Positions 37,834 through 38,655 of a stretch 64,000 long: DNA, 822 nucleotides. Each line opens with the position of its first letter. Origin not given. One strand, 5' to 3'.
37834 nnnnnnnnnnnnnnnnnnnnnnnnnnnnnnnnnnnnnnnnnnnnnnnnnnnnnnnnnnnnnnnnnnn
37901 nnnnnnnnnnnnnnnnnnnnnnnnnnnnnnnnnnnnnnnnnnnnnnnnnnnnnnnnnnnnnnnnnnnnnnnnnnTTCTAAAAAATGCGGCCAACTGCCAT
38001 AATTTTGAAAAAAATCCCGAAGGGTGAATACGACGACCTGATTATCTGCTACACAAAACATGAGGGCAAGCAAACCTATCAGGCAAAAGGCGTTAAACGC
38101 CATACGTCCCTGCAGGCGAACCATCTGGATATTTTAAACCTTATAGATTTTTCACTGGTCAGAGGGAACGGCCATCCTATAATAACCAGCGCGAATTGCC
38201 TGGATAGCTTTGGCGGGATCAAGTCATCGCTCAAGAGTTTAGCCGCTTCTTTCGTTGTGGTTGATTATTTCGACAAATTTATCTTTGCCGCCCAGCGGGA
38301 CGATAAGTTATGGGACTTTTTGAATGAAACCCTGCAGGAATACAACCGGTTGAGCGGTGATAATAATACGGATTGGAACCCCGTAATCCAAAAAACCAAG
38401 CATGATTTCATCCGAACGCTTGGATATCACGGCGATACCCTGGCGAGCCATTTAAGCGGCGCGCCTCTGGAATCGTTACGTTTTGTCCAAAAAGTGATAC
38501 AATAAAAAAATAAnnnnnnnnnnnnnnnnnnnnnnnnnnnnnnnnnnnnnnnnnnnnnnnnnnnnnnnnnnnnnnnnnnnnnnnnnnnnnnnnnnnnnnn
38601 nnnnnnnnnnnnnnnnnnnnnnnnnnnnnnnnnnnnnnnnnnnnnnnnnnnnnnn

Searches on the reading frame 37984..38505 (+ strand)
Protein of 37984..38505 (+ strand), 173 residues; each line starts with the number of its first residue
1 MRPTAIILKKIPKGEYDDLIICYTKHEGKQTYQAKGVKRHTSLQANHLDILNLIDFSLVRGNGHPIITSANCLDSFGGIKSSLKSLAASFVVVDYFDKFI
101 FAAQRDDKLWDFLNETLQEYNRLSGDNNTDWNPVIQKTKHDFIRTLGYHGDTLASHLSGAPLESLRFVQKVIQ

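Call 41: search_protein_families(library=pfam, proteins=[window:37984-38505:+], max_evalue=0.001)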
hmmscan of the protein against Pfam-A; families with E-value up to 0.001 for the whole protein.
window:37984-38505:+ (173 aa): 1 family
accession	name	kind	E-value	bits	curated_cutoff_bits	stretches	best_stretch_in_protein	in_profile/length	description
PF11967.14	RecO_N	-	1.1e-10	41.8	27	1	4-76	7-80/80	Recombination protein O N terminal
